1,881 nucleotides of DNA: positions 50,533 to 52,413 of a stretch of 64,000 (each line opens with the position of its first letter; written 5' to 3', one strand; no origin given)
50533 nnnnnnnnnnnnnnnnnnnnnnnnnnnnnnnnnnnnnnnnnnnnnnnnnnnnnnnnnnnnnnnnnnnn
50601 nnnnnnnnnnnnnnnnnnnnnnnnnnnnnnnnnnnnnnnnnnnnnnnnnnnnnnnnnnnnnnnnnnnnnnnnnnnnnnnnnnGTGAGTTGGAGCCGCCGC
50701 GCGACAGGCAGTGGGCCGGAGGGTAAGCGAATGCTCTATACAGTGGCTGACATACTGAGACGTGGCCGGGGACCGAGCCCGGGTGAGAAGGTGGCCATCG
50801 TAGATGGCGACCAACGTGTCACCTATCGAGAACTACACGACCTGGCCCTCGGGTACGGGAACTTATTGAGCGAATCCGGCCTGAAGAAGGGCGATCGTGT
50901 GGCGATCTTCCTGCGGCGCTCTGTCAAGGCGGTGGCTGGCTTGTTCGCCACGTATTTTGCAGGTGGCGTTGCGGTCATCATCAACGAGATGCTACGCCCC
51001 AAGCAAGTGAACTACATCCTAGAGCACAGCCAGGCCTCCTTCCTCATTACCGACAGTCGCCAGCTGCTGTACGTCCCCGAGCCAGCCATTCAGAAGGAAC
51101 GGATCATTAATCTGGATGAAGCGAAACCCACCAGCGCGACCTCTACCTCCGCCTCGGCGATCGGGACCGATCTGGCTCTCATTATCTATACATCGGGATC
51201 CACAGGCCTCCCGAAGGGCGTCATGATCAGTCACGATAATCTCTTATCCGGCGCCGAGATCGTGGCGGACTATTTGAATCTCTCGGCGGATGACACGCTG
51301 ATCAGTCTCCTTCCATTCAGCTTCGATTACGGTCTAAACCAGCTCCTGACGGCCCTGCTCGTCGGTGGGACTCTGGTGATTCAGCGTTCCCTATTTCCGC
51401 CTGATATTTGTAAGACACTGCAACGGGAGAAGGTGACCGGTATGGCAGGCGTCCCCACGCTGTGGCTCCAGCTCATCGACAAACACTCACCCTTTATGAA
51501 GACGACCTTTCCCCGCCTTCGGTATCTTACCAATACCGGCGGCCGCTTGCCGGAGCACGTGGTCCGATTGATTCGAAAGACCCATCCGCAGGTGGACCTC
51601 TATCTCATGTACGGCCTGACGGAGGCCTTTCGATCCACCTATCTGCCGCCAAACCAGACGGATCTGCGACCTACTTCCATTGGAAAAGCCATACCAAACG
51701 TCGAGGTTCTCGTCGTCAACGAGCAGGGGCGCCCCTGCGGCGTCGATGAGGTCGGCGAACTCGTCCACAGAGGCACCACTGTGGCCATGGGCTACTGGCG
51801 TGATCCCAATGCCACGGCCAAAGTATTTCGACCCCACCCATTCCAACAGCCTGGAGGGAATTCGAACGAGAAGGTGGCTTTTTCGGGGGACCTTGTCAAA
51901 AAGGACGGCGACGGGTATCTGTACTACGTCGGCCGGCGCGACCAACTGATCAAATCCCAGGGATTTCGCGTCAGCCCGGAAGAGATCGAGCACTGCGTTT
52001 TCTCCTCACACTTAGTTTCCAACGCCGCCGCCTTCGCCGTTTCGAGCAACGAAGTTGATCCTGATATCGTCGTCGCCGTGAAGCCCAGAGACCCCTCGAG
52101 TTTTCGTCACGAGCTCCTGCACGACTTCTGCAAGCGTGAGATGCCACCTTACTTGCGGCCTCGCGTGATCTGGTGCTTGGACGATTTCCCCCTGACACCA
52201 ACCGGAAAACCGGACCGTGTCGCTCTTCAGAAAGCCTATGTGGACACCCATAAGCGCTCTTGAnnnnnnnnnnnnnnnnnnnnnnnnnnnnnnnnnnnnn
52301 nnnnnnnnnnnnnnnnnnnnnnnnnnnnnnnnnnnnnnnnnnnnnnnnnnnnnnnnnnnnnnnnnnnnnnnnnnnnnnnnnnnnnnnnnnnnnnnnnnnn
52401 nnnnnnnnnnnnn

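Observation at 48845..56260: Cassette II: FemAB-like transferase, GNAT, acyl-AMP ligase, aminotransferase, Cys-less AsnB homologue, carrier protein and aldo-keto reductase between repeat copies A and B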

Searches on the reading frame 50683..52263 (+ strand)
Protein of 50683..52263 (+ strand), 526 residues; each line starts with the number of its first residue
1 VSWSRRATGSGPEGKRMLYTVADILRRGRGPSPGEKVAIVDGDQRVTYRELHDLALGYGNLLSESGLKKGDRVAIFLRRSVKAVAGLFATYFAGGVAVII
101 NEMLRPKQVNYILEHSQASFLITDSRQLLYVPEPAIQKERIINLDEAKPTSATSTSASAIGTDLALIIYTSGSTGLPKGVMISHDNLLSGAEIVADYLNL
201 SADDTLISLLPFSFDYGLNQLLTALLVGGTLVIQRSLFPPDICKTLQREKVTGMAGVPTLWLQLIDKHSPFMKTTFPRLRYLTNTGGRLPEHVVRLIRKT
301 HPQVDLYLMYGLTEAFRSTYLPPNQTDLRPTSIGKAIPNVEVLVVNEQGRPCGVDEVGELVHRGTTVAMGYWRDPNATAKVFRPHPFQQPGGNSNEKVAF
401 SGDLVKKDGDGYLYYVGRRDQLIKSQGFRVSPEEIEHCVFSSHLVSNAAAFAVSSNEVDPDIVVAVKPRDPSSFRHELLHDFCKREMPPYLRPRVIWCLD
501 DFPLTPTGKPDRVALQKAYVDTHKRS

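Call 4: search_protein_families(library=ncbifam, proteins=[window:50683-52263:+], max_evalue=0.001)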
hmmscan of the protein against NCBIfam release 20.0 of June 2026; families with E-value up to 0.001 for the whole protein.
window:50683-52263:+ (526 aa): 108 families (the best 25 are shown)
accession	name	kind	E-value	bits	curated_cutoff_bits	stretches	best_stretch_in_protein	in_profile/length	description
TIGR03098.1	ligase_PEP_1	hypoth_equivalog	1.8e-165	551.3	592.35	1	35-517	15-516/517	acyl-CoA ligase (AMP-forming), exosortase A system-associated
NF004837.0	PRK06187.1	subfamily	1.8e-84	283.9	476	1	17-524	6-527/531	long-chain-fatty-acid--CoA ligase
TIGR01733.1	AA-adenyl-dom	subfamily_domain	6.9e-83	278.7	317.4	1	47-449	1-408/409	amino acid adenylation domain-containing protein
NF006182.0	PRK08316.1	subfamily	1.3e-79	268.1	663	1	19-522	11-520/523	fatty acyl-CoA synthetase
NF052269.1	Staph_lig_FadD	equivalog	2.8e-69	233.8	650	1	34-522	14-496/499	long-chain-fatty-acid--CoA ligase FadD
NF009233.0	PRK12583.1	subfamily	7.5e-65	219.4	832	2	162-520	201-551/558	fatty acid CoA ligase family protein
NF005702.0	PRK07514.1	subfamily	7.9e-63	212.5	558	1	36-523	19-504/506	malonyl-CoA synthase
NF004282.0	PRK05691.1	subfamily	1e-58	197.6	4090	1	34-517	1145-1624/4334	non-ribosomal peptide synthase/polyketide synthase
NF006181.0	PRK08314.1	subfamily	3.2e-58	197.4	705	2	134-517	176-552/563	long-chain-fatty-acid--CoA ligase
NF004808.0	PRK06155.1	equivalog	2.8e-56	190.9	722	1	20-520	22-523/542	ATP-dependent acyl-CoA ligase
TIGR02262.1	benz_CoA_lig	subfamily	8e-56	189.8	375.25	1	21-516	6-506/508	benzoate-CoA ligase family protein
NF005307.0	PRK06839.1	equivalog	1.8e-54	185.2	748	1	35-517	17-491/496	o-succinylbenzoate--CoA ligase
NF002966.0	PRK03640.1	equivalog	3.9e-54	184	556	1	35-518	17-479/483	o-succinylbenzoate--CoA ligase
NF047350.1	aureusi_NRPS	equivalog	5.1e-54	182.8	2500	2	34-236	1448-1646/2373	aureusimine non-ribosomal peptide synthetase AusA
NF004114.0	PRK05605.1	equivalog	4.1e-53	180.6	766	2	139-521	199-571/575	long-chain-fatty-acid--CoA ligase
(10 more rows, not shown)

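Call 5: search_protein_families(library=pfam, proteins=[window:50683-52263:+], max_evalue=0.001)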
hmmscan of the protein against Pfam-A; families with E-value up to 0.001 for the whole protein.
window:50683-52263:+ (526 aa): 2 families
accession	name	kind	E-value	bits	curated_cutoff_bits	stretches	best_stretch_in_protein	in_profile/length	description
PF00501.34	AMP-binding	-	2.5e-84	283.8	29.9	1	34-372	9-384/384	AMP-binding enzyme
PF13193.12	AMP-binding_C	-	3.2e-07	31.6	24.5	1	434-509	1-76/76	AMP-binding enzyme C-terminal domain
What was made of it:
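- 50731..52263 (+): Core gene 1: stand-alone NRPS-type adenylation enzyme (carrier-protein ligase). The ORF opens at GTG 50683; the likely start is ATG 50731. AMP-binding 283.8 bits; TIGR03098 551.3 bits (cut-off 592.35); TIGR01733 278.7 bits (calls 4, 5).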

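Call 32: search_solved_structures(query=window:50683-52263:+, max_evalue=1e-30, show_alignments=0)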
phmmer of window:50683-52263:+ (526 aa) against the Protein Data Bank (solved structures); distinct sequences matched with E-value up to 1e-30: 89 (the best 60 are shown).
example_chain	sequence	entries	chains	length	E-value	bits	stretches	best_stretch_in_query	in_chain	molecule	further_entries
6mfy_A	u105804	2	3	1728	5.1e-98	332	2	34-516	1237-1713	Linear gramicidin synthase subunit A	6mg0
6mfz_A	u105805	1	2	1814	6e-98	331.8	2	34-516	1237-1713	Linear gramicidin synthase subunit A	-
9be3_A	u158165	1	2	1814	6e-98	331.8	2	34-516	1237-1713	Linear gramicidin synthase subunit A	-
9be4_A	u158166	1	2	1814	6e-98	331.8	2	34-516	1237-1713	Linear gramicidin synthase subunit A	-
9meh_A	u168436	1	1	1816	6e-98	331.8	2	34-516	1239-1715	Linear gramicidin synthase subunit A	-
8xjz_C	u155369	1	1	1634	5.3e-64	219.8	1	20-515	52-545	Peptide synthetase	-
7dq5_A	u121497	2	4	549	2e-49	171.7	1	42-515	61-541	Putative ATP-dependent b-aminoacyl-ACP synthetase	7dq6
8yyq_A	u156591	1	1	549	5.1e-49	170.4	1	42-515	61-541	Putative ATP-dependent b-aminoacyl-ACP synthetase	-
5u89_A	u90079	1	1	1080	9e-49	169.6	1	35-516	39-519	Amino acid adenylation domain protein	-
3wvn_A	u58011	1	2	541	1.1e-48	169.3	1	23-517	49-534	Non-ribosomal peptide synthetase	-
5jjp_A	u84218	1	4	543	1.2e-48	169.2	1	40-518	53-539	Nonribosomal peptide synthase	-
8yyr_A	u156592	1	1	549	1.7e-48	168.6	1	42-515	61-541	Putative ATP-dependent b-aminoacyl-ACP synthetase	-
6m01_A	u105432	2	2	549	3.3e-48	167.7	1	42-515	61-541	Putative ATP-dependent b-aminoacyl-ACP synthetase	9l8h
5n9w_A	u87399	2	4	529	3.6e-48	167.6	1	20-520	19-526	Adenylation domain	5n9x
4d4g_A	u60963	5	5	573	6.9e-48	166.6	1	35-521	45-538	APNAA1 | APNA A1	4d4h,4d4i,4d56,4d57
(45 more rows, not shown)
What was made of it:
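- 50731..52263 (+): The best PDB matches are NRPS A domains and beta-aminoacyl-ACP ligases (call 32).
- Closest known: VinN-VinL-VinO. Same: These ligases are among the best solved matches, at about 170 bits (call 32).
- The nearest solved relatives are NRPS A domains and ACP-loading beta-amino-acid ligases (call 32).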

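Call 34: search_solved_structures(query=window:50683-52263:+, max_evalue=1e-90, show_alignments=1)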
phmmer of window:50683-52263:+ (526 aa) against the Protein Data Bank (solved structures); distinct sequences matched with E-value up to 1e-90: 5.
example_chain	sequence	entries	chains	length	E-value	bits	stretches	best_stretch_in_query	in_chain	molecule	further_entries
6mfy_A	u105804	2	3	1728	5.1e-98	332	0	34-516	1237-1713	Linear gramicidin synthase subunit A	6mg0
6mfz_A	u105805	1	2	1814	6e-98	331.8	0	34-516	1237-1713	Linear gramicidin synthase subunit A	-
9be3_A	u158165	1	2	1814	6e-98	331.8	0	34-516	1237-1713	Linear gramicidin synthase subunit A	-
9be4_A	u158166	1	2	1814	6e-98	331.8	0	34-516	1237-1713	Linear gramicidin synthase subunit A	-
9meh_A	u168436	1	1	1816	6e-98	331.8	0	34-516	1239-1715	Linear gramicidin synthase subunit A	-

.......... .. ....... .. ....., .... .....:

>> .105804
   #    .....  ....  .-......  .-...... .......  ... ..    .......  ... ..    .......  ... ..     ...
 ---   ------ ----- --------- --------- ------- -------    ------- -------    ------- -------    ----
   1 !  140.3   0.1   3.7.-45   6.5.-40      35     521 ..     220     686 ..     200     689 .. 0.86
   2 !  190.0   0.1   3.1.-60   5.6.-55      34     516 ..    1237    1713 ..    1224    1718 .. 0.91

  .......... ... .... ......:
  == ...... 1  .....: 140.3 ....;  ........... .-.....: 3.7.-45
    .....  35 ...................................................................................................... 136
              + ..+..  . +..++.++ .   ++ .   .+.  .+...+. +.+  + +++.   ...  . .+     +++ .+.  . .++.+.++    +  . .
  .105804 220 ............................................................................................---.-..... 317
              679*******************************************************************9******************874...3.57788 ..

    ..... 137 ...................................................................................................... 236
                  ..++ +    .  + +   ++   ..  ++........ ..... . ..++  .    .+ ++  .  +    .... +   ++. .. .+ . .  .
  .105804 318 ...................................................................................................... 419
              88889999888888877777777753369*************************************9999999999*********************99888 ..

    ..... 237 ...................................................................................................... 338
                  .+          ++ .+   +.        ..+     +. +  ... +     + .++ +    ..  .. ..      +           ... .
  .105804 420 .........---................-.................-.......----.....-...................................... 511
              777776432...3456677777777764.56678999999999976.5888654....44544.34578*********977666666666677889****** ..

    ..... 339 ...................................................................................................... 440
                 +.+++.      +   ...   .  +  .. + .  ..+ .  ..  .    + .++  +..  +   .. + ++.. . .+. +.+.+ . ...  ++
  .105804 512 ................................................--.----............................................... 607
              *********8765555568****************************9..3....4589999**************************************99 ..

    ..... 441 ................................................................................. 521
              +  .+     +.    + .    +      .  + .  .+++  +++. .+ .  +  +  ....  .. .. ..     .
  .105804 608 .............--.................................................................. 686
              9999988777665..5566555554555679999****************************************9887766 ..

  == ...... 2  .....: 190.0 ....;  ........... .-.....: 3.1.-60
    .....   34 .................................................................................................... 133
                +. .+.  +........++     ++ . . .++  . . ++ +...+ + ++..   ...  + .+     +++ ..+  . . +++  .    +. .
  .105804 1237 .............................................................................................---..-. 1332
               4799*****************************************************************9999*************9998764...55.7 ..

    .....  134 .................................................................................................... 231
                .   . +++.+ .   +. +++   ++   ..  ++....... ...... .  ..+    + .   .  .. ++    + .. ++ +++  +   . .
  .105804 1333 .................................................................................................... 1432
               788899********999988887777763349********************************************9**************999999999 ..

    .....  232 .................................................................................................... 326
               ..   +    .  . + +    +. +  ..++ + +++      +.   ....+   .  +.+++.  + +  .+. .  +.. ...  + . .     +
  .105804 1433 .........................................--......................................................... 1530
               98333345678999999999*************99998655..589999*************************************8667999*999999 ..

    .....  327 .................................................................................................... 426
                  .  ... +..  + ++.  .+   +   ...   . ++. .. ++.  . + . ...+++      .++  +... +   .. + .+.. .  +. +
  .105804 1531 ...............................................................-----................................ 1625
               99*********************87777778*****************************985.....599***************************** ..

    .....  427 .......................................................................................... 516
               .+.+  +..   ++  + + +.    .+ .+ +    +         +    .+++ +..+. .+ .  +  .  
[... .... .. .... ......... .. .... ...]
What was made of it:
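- The pocket code matches no code I know, and its register around TEAFRS is ambiguous: HMMER places a 2-residue gap there (call 34).
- Tried and rejected: The high PDB score of the ligase to LgrA (332 bits) is the sum of two A domains (140 + 190), not a special relationship to a Gly domain (call 34).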
